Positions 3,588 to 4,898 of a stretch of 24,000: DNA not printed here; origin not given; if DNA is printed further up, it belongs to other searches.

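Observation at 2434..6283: Three tandem paralogs of an atypical J-domain / helical / disordered-linker / TPR protein, divergent from rbcLXS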

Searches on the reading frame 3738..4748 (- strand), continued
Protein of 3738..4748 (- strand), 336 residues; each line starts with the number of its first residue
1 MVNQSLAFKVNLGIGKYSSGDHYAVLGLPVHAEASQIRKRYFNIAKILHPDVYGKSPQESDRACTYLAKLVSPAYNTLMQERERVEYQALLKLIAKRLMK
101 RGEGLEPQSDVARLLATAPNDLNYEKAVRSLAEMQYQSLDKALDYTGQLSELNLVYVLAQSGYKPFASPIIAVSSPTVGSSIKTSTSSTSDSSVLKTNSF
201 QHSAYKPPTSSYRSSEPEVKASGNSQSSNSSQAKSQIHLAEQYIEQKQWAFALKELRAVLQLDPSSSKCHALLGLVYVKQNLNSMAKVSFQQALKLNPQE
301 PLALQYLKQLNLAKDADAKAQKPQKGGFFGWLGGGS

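Call 47: list_cluster_members(proteins=[P0364, P0400, P0326, P0412, P0394, P0407, P0330, P0347, P0354, P0396])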
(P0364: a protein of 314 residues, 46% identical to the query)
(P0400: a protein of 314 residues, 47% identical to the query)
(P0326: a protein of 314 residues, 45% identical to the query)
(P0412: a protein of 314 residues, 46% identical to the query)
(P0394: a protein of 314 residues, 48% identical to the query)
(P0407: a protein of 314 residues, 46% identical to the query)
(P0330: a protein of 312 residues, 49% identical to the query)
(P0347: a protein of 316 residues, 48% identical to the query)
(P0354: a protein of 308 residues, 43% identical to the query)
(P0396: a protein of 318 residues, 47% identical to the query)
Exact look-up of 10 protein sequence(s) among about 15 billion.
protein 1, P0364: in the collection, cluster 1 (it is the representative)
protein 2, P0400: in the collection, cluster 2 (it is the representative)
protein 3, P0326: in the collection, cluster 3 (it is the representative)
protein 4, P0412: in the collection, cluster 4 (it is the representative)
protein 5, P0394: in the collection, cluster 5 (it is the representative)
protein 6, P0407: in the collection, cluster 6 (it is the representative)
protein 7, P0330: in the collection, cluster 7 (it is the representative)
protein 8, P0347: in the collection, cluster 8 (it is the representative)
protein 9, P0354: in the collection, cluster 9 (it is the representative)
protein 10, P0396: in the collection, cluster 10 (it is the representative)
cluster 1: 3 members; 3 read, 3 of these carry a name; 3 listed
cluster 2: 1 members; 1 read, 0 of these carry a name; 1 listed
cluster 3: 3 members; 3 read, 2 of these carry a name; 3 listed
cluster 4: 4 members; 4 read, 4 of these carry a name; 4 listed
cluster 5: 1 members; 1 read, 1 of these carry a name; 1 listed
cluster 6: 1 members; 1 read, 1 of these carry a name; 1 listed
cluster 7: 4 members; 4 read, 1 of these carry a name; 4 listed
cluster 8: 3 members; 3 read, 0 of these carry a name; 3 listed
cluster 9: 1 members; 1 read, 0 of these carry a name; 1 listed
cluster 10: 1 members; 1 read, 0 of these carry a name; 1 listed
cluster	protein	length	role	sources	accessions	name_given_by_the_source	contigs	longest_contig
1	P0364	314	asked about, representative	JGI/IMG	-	curved DNA-binding protein CbpA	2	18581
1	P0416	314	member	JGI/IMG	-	curved DNA-binding protein CbpA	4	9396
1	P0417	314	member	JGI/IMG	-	curved DNA-binding protein CbpA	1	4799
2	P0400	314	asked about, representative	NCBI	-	-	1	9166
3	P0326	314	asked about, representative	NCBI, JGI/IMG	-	curved DNA-binding protein CbpA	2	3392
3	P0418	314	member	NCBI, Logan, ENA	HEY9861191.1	MAG TPA: DnaJ domain-containing protein [Candidatus Obscuribacterales bacterium]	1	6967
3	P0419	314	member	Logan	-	-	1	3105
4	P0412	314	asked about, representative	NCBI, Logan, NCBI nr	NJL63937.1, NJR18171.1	MAG: J domain-containing protein [Methylacidiphilales bacterium] | J domain-containing protein [Candidatus Methylacidiphilales bacterium]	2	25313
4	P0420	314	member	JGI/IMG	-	curved DNA-binding protein CbpA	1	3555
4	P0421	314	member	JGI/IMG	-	curved DNA-binding protein CbpA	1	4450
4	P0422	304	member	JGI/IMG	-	curved DNA-binding protein CbpA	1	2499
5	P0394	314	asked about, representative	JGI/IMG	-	curved DNA-binding protein CbpA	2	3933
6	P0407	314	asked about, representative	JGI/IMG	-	curved DNA-binding protein CbpA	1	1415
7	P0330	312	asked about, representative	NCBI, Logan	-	-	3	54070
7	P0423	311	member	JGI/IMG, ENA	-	curved DNA-binding protein CbpA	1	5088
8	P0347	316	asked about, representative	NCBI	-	-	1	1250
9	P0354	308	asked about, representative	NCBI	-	-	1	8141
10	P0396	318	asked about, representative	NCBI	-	-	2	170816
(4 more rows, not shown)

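Call 49: find_homologous_proteins(query=P0372, max_evalue=1e-20)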
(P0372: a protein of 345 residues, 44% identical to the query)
Query P0372 (345 aa): 2705 proteins with E <= 1e-20 among 8000 candidates; the best 120 are listed.
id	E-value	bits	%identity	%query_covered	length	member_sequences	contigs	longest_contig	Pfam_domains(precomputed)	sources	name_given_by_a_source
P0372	1.7e-221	752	100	100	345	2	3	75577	PF14559.13,PF13431.13,PF23914.2,PF00226.37,PF13414.13,PF00515.35,PF13428.13,PF13181.13,PF07719.24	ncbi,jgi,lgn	ncbi:MAG TPA: DnaJ domain-containing protein [Waterburya sp.]|jgi:curved DNA-binding protein CbpA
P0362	3.1e-220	748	99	100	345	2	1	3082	PF14559.13,PF13431.13,PF23914.2,PF00226.37,PF13414.13,PF00515.35,PF13428.13,PF13181.13,PF07719.24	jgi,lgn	jgi:curved DNA-binding protein CbpA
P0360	1.1e-205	701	94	96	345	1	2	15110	PF14559.13,PF00226.37,PF13414.13,PF00515.35,PF13428.13,PF13181.13,PF07719.24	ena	-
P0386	3.7e-197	673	89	96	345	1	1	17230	PF14559.13,PF13431.13,PF00226.37,PF13414.13,PF00515.35,PF13428.13,PF13181.13,PF07719.24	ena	-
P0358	9.1e-156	537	76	90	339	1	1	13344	PF14559.13,PF13431.13,PF00226.37,PF13414.13,PF00515.35,PF13428.13,PF13181.13,PF07719.24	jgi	jgi:curved DNA-binding protein CbpA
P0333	2.9e-155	535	74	95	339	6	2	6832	PF14559.13,PF13431.13,PF00226.37,PF13414.13,PF00515.35,PF13428.13,PF13181.13,PF07719.24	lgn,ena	-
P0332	6.9e-155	534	75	90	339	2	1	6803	PF14559.13,PF13431.13,PF00226.37,PF13414.13,PF00515.35,PF13428.13,PF13181.13,PF07719.24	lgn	-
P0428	1.8e-154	532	74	95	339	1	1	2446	PF14559.13,PF13431.13,PF00226.37,PF13414.13,PF00515.35,PF13428.13,PF13181.13,PF07719.24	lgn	-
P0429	4.0e-154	531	73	95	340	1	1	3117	PF14559.13,PF13431.13,PF00226.37,PF13414.13,PF00515.35,PF13428.13,PF13181.13,PF07719.24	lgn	-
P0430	3.0e-153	528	74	95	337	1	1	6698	PF13431.13,PF00226.37,PF13414.13,PF00515.35,PF13428.13,PF13181.13,PF07719.24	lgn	-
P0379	4.1e-152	525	72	96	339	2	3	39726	PF00226.37,PF13414.13,PF00515.35,PF13428.13,PF13181.13,PF07719.24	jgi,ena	jgi:curved DNA-binding protein CbpA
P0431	8.8e-152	523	74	95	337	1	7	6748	PF13431.13,PF00226.37,PF13414.13,PF00515.35,PF13428.13,PF13181.13,PF07719.24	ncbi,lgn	ncbi:MAG TPA: DnaJ domain-containing protein [Allocoleopsis sp.]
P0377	2.2e-151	522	72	95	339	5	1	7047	PF00226.37,PF13414.13,PF00515.35,PF13428.13,PF13181.13,PF07719.24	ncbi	ncbi:MAG TPA: tetratricopeptide repeat protein [Stenomitos sp.]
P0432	7.3e-151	520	73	95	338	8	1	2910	PF13431.13,PF00226.37,PF13414.13,PF00515.35,PF13428.13,PF13181.13,PF07719.24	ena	-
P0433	9.8e-151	520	72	95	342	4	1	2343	PF14559.13,PF13431.13,PF00226.37,PF13414.13,PF00515.35,PF13428.13,PF13181.13,PF07719.24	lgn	-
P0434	1.4e-150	520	73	94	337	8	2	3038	PF14559.13,PF00226.37,PF13414.13,PF00515.35,PF13428.13,PF13181.13,PF07719.24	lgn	-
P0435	1.5e-150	519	74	96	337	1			PF14559.13,PF13431.13,PF00226.37,PF13414.13,PF00515.35,PF13428.13,PF13181.13,PF07719.24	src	-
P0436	3.4e-150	518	75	88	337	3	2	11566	PF00226.37,PF13414.13,PF00515.35,PF13428.13,PF13181.13,PF07719.24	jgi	jgi:curved DNA-binding protein CbpA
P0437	3.8e-150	518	72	95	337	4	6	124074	PF14559.13,PF00226.37,PF13414.13,PF00515.35,PF13428.13,PF13181.13,PF07719.24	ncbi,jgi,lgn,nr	ncbi:DnaJ domain-containing protein [Microcoleus sp. ZQ-A2]|jgi:curved DNA-binding protein CbpA|nr:D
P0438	1.4e-149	516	72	95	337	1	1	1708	PF14559.13,PF00226.37,PF13414.13,PF00515.35,PF13428.13,PF13181.13,PF07719.24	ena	-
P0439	4.2e-149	515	74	95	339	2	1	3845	PF14559.13,PF13431.13,PF00226.37,PF13414.13,PF00515.35,PF13428.13,PF13181.13,PF07719.24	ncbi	-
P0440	4.3e-148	511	70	95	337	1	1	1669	PF14559.13,PF00226.37,PF13414.13,PF00515.35,PF13428.13,PF13181.13,PF07719.24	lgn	-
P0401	1.1e-147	510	69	95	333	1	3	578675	PF14559.13,PF13431.13,PF00226.37,PF13414.13,PF00515.35,PF13428.13,PF13181.13,PF07719.24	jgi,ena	jgi:curved DNA-binding protein CbpA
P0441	4.1e-147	508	72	95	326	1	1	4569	PF13431.13,PF00226.37,PF13414.13,PF00515.35,PF13428.13,PF13181.13,PF07719.24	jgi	jgi:curved DNA-binding protein CbpA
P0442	2.1e-146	506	73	95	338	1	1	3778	PF14559.13,PF13431.13,PF00226.37,PF13414.13,PF00515.35,PF13428.13,PF13181.13,PF07719.24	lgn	-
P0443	2.3e-146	506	71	95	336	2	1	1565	PF14559.13,PF13431.13,PF00226.37,PF13414.13,PF00515.35,PF13428.13,PF13181.13,PF07719.24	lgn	-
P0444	3.6e-146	505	72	90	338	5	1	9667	PF14559.13,PF13431.13,PF23914.2,PF00226.37,PF13414.13,PF00515.35,PF13428.13,PF13181.13,PF07719.24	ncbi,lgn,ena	-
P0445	7.8e-143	494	67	93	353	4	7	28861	PF00226.37,PF13414.13,PF00515.35,PF13181.13,PF07719.24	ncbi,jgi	jgi:curved DNA-binding protein CbpA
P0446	7.6e-142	491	67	95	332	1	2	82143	PF00226.37,PF13414.13,PF00515.35,PF13181.13,PF07719.24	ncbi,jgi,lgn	jgi:curved DNA-binding protein CbpA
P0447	1.5e-141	490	67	95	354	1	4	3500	PF13431.13,PF00226.37,PF13414.13,PF00515.35,PF13181.13,PF07719.24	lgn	-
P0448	1.6e-141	490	71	100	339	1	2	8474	PF14559.13,PF00226.37,PF13414.13,PF00515.35,PF13428.13,PF13181.13,PF07719.24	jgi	jgi:curved DNA-binding protein CbpA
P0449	2.1e-140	486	71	100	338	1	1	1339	PF14559.13,PF13431.13,PF23914.2,PF00226.37,PF13414.13,PF00515.35,PF13428.13,PF13181.13,PF07719.24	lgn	-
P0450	6.4e-140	484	66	95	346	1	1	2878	PF00226.37,PF13414.13,PF00515.35,PF13181.13,PF07719.24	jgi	jgi:curved DNA-binding protein CbpA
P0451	2.5e-139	482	68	95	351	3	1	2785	PF00226.37,PF13414.13,PF00515.35,PF13181.13,PF07719.24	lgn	-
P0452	1.7e-138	480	70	100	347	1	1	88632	PF13431.13,PF00226.37,PF13414.13,PF00515.35,PF13181.13,PF07719.24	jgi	jgi:curved DNA-binding protein CbpA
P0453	5.9e-138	478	69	100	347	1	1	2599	PF13431.13,PF00226.37,PF13414.13,PF00515.35,PF13181.13,PF07719.24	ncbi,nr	ncbi:MAG: DnaJ domain-containing protein [Coleofasciculus sp. Co-bin14]|nr:DnaJ domain-containing pr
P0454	1.2e-137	477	66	96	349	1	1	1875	PF13431.13,PF00226.37,PF13414.13,PF00515.35,PF13181.13,PF07719.24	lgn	-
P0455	1.3e-137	477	70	96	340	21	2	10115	PF00226.37,PF13414.13,PF00515.35,PF13181.13,PF07719.24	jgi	jgi:curved DNA-binding protein CbpA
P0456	2.3e-137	476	66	95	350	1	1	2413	PF00226.37,PF13414.13,PF00515.35,PF13181.13,PF07719.24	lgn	-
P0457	5.7e-137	475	70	100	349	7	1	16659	PF13431.13,PF00226.37,PF13414.13,PF00515.35,PF13428.13,PF13181.13,PF07719.24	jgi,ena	jgi:curved DNA-binding protein CbpA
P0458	6.9e-137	474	65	95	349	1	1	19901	PF00226.37,PF13414.13,PF00515.35,PF13181.13,PF07719.24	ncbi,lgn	ncbi:MAG TPA: DnaJ domain-containing protein [Allocoleopsis sp.]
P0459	1.1e-136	474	64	95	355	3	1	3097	PF00226.37,PF13414.13,PF00515.35,PF13181.13,PF07719.24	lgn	-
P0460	3.7e-136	472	67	95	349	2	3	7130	PF00226.37,PF13414.13,PF00515.35,PF13181.13,PF07719.24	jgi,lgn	jgi:curved DNA-binding protein CbpA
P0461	6.0e-136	471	68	96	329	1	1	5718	PF13431.13,PF00226.37,PF13414.13,PF00515.35,PF13181.13,PF07719.24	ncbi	ncbi:MAG TPA: DnaJ domain-containing protein [Coleofasciculaceae cyanobacterium]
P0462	1.1e-135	471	69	100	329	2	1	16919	PF13431.13,PF00226.37,PF13414.13,PF00515.35,PF13181.13,PF07719.24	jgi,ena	jgi:curved DNA-binding protein CbpA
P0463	2.3e-133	463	67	100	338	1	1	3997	PF14559.13,PF13431.13,PF00226.37,PF13414.13,PF00515.35,PF13428.13,PF13181.13,PF07719.24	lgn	-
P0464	2.9e-133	463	65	94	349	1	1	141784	PF14559.13,PF13431.13,PF00226.37,PF13414.13,PF00515.35,PF13428.13,PF07719.24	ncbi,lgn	-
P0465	4.8e-133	462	69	100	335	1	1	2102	PF14559.13,PF13431.13,PF00226.37,PF13414.13,PF00515.35,PF13181.13,PF07719.24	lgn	-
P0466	4.6e-132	459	67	100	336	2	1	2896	PF14559.13,PF13431.13,PF00226.37,PF13414.13,PF00515.35,PF13428.13,PF13181.13,PF07719.24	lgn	-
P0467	1.3e-130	454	67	94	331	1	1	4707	PF00226.37,PF13414.13,PF00515.35,PF13428.13,PF13181.13,PF07719.24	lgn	-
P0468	1.5e-130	454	66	100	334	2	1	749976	PF14559.13,PF13431.13,PF00226.37,PF13414.13,PF00515.35,PF13428.13,PF13181.13,PF07719.24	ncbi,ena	-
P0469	3.3e-130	453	64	99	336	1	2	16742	PF13431.13,PF23914.2,PF00226.37,PF13414.13,PF00515.35,PF13428.13,PF13181.13,PF07719.24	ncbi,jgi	jgi:curved DNA-binding protein CbpA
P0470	2.2e-129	450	67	93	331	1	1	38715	PF00226.37,PF13414.13,PF00515.35,PF13181.13,PF07719.24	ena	-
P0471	2.5e-129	450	66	100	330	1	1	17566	PF14559.13,PF13431.13,PF00226.37,PF13414.13,PF00515.35,PF07719.24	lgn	-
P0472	3.0e-129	449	66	100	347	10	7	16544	PF00226.37,PF13414.13,PF00515.35,PF13428.13,PF13181.13,PF07719.24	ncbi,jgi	jgi:curved DNA-binding protein CbpA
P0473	3.2e-129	449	64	95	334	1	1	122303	PF00226.37,PF13414.13,PF00515.35,PF13181.13,PF07719.24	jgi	jgi:curved DNA-binding protein CbpA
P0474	6.2e-129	448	66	100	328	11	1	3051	PF14559.13,PF13431.13,PF00226.37,PF13414.13,PF00515.35,PF13428.13,PF13181.13,PF07719.24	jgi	jgi:curved DNA-binding protein CbpA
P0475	7.5e-129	448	67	91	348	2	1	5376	PF13431.13,PF00226.37,PF13414.13,PF00515.35,PF07719.24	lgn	-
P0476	1.0e-128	448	68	90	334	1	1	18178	PF00226.37,PF13414.13,PF00515.35,PF13181.13,PF07719.24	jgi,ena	-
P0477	1.3e-128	447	66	90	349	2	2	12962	PF14559.13,PF13431.13,PF00226.37,PF13414.13,PF00515.35,PF13428.13,PF13181.13,PF07719.24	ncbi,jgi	jgi:curved DNA-binding protein CbpA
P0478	1.5e-128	447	67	95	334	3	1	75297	PF13431.13,PF00226.37,PF13414.13,PF00515.35,PF13181.13,PF07719.24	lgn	-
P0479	4.2e-128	446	65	95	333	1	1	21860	PF00226.37,PF13414.13,PF00515.35,PF13428.13,PF13181.13,PF07719.24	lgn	-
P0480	4.5e-128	446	65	100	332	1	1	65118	PF14559.13,PF13431.13,PF00226.37,PF13414.13,PF00515.35,PF13428.13,PF13181.13,PF07719.24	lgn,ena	-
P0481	9.5e-128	444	66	90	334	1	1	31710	PF13431.13,PF23914.2,PF00226.37,PF13414.13,PF00515.35,PF13181.13,PF07719.24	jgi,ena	jgi:curved DNA-binding protein CbpA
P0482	9.8e-128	444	66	93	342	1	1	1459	PF14559.13,PF13431.13,PF00226.37,PF13414.13,PF00515.35,PF13428.13,PF13181.13,PF07719.24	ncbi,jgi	jgi:curved DNA-binding protein CbpA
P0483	1.5e-127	444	64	94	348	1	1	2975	PF13431.13,PF00226.37,PF13414.13,PF00515.35,PF07719.24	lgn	-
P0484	3.8e-127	443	64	93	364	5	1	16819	PF14559.13,PF13431.13,PF00226.37,PF13414.13,PF00515.35,PF13428.13,PF13181.13,PF07719.24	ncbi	-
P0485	4.5e-127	442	65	90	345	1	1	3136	PF13431.13,PF23914.2,PF00226.37,PF13414.13,PF00515.35,PF13181.13,PF07719.24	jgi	jgi:curved DNA-binding protein CbpA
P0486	5.5e-127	442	64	95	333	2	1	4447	PF00226.37,PF13414.13,PF00515.35,PF13181.13,PF07719.24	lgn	-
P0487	1.2e-126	441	65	94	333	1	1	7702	PF00226.37,PF13414.13,PF00515.35,PF07719.24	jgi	jgi:curved DNA-binding protein CbpA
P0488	2.9e-126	440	65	100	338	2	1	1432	PF00226.37,PF13414.13,PF00515.35,PF13181.13,PF07719.24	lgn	-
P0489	3.1e-126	439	65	100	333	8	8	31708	PF14559.13,PF13431.13,PF00226.37,PF13414.13,PF00515.35,PF13428.13,PF07719.24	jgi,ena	jgi:curved DNA-binding protein CbpA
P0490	6.9e-126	438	65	90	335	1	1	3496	PF13431.13,PF23914.2,PF00226.37,PF13414.13,PF00515.35,PF13181.13,PF07719.24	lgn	-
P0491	7.3e-126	438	66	100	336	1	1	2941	PF00226.37,PF13414.13,PF00515.35,PF13428.13,PF13181.13,PF07719.24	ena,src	-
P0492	8.5e-126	438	67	90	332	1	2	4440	PF00226.37,PF13414.13,PF00515.35,PF07719.24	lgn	-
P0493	1.6e-125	437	65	100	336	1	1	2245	PF00226.37,PF13414.13,PF00515.35,PF13428.13,PF13181.13,PF07719.24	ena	-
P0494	1.8e-125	437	66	90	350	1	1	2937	PF14559.13,PF00226.37,PF13414.13,PF00515.35,PF13428.13,PF13181.13,PF07719.24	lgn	-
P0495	5.0e-125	436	64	100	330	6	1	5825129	PF14559.13,PF13431.13,PF00226.37,PF13414.13,PF00515.35,PF13428.13,PF13181.13,PF07719.24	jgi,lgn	jgi:curved DNA-binding protein CbpA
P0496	5.1e-125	436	63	100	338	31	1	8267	PF14559.13,PF13431.13,PF00226.37,PF13414.13,PF00515.35,PF13428.13,PF13181.13,PF07719.24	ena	-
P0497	1.6e-124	434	71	89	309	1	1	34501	PF00226.37,PF13414.13,PF00515.35,PF13181.13,PF07719.24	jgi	jgi:curved DNA-binding protein CbpA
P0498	3.3e-124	433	63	100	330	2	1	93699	PF14559.13,PF13431.13,PF00226.37,PF13414.13,PF00515.35,PF13428.13,PF13181.13,PF07719.24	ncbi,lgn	ncbi:MAG: DnaJ domain-containing protein [Coleofasciculaceae cyanobacterium]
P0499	4.9e-124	432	64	100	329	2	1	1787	PF14559.13,PF13431.13,PF00226.37,PF13414.13,PF00515.35,PF13428.13,PF13181.13,PF07719.24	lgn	-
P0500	8.1e-124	432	66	90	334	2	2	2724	PF13431.13,PF23914.2,PF00226.37,PF13414.13,PF00515.35,PF13181.13,PF07719.24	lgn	-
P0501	1.3e-123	431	64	97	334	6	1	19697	PF14559.13,PF00226.37,PF13414.13,PF00515.35,PF13181.13,PF07719.24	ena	-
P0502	1.4e-123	431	65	91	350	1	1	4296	PF14559.13,PF13431.13,PF00226.37,PF13414.13,PF00515.35,PF13428.13,PF13181.13,PF07719.24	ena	-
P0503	1.7e-123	430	66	100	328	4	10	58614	PF14559.13,PF00226.37,PF13414.13,PF00515.35,PF13428.13,PF13181.13,PF07719.24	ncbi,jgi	jgi:curved DNA-binding protein CbpA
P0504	2.0e-122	427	66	90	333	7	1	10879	PF13431.13,PF23914.2,PF00226.37,PF13414.13,PF00515.35,PF13181.13,PF07719.24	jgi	-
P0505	5.2e-122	426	64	99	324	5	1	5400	PF14559.13,PF13431.13,PF00226.37,PF13414.13,PF00515.35,PF13181.13,PF07719.24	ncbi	-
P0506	1.9e-121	424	62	96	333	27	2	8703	PF00226.37,PF13414.13,PF00515.35,PF07719.24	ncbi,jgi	jgi:curved DNA-binding protein CbpA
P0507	3.8e-121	423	62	99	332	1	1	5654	PF13431.13,PF00226.37,PF13414.13,PF00515.35,PF13181.13,PF07719.24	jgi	jgi:tetratricopeptide (TPR) repeat protein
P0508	5.8e-121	422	62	100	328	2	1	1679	PF14559.13,PF13431.13,PF00226.37,PF13414.13,PF00515.35,PF13428.13,PF13181.13,PF07719.24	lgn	-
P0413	6.0e-121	422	62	93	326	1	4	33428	PF00226.37,PF13414.13,PF00515.35,PF13181.13,PF07719.24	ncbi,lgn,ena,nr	ncbi:MAG TPA: molecular chaperone DnaJ [Cyanobacteria bacterium UBA8803]|nr:molecular chaperone DnaJ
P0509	2.8e-120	420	62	100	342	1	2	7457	PF13431.13,PF00226.37,PF13414.13,PF00515.35,PF13428.13,PF13181.13,PF07719.24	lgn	-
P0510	8.2e-120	418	60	96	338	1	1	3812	PF14559.13,PF00226.37,PF13414.13,PF00515.35,PF13181.13,PF07719.24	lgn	-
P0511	2.1e-118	414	62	93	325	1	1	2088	PF00226.37,PF13414.13,PF00515.35,PF07719.24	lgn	-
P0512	2.6e-118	413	63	99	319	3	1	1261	PF14559.13,PF00226.37,PF13414.13,PF00515.35,PF13181.13,PF07719.24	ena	-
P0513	4.0e-118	413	59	100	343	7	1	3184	PF00226.37,PF13414.13,PF00515.35,PF07719.24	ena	-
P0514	6.6e-118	412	61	100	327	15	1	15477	PF00226.37,PF13414.13,PF00515.35,PF13428.13,PF13181.13,PF07719.24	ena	-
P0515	1.1e-117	411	63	96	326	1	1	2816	PF00226.37,PF13414.13,PF00515.35,PF13181.13,PF07719.24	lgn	-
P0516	1.0e-116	408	62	100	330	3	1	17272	PF13431.13,PF00226.37,PF13414.13,PF00515.35,PF13428.13,PF13181.13,PF07719.24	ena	-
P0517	1.1e-116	408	59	96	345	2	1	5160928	PF14559.13,PF00226.37,PF13414.13,PF00515.35,PF13428.13,PF13181.13,PF07719.24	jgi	jgi:curved DNA-binding protein CbpA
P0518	3.5e-116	406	62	90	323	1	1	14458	PF14559.13,PF00226.37,PF13414.13,PF00515.35,PF13428.13,PF13181.13,PF07719.24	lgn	-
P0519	1.1e-115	405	58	92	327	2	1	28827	PF00226.37,PF13414.13,PF00515.35,PF07719.24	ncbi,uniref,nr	ncbi:DnaJ domain-containing protein [Coleofasciculus sp. LEGE 07081]|uniref:J domain-containing prot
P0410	1.1e-115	405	61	92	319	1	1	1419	PF14559.13,PF13431.13,PF00226.37,PF13414.13,PF00515.35,PF13181.13,PF07719.24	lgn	-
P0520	1.5e-115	404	62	99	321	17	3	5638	PF14559.13,PF00226.37,PF13414.13,PF00515.35,PF13181.13,PF07719.24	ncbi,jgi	jgi:curved DNA-binding protein CbpA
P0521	3.3e-113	397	58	93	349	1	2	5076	PF14559.13,PF13431.13,PF00226.37,PF13414.13,PF00515.35,PF13428.13,PF07719.24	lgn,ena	-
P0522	1.1e-112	395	60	96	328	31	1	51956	PF00226.37,PF13414.13,PF00515.35,PF07719.24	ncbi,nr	ncbi:MAG: DnaJ domain-containing protein [Moorea sp. SIO4A5]|nr:DnaJ domain-containing protein [Moor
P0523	3.8e-112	393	59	92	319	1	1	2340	PF00226.37,PF13414.13,PF00515.35,PF13181.13,PF07719.24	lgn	-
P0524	5.8e-112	393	57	95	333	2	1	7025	PF14559.13,PF13431.13,PF00226.37,PF13414.13,PF00515.35,PF13181.13,PF07719.24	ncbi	-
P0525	9.4e-112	392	60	99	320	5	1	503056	PF00226.37,PF13414.13,PF00515.35,PF07719.24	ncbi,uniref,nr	ncbi:DnaJ domain-containing protein [Microcoleus sp. FACHB-SPT15]|uniref:J domain-containing protein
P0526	1.9e-111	391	61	92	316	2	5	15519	PF14559.13,PF00226.37,PF13414.13,PF00515.35,PF13428.13,PF13181.13,PF07719.24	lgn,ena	-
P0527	1.9e-110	388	61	100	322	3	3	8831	PF13431.13,PF00226.37,PF13414.13,PF00515.35,PF13181.13,PF07719.24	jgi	-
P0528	1.9e-110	388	60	88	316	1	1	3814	PF13431.13,PF00226.37,PF13414.13,PF00515.35,PF13428.13,PF13181.13,PF07719.24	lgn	-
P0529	2.5e-110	387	57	95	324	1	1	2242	PF00226.37,PF00515.35,PF13181.13,PF07719.24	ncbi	-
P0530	3.1e-110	387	56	96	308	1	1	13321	PF14559.13,PF13431.13,PF23914.2,PF00226.37,PF13414.13,PF00515.35,PF13428.13,PF13181.13,PF07719.24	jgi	-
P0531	2.0e-109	384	60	90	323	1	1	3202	PF13431.13,PF00226.37,PF13414.13,PF00515.35,PF13428.13,PF13181.13,PF07719.24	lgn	-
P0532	2.4e-109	384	57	90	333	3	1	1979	PF14559.13,PF00226.37,PF13414.13,PF00515.35,PF07719.24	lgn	-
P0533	4.6e-109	383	61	91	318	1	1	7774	PF14559.13,PF13431.13,PF00226.37,PF13414.13,PF00515.35,PF13181.13,PF07719.24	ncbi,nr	ncbi:MAG: tetratricopeptide repeat protein [Symploca sp. SIO2E6]|nr:tetratricopeptide repeat protein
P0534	1.6e-108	381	57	100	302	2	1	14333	PF00226.37,PF13414.13,PF00515.35,PF13428.13,PF13181.13,PF07719.24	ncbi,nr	ncbi:MAG: tetratricopeptide repeat protein [Symploca sp. SIO2C1]|nr:tetratricopeptide repeat protein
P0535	2.4e-108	381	59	90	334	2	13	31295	PF14559.13,PF13431.13,PF00226.37,PF13414.13,PF00515.35,PF13181.13,PF07719.24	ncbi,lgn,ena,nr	ncbi:MAG TPA: molecular chaperone DnaJ [Cyanobacteria bacterium UBA11149]|nr:molecular chaperone Dna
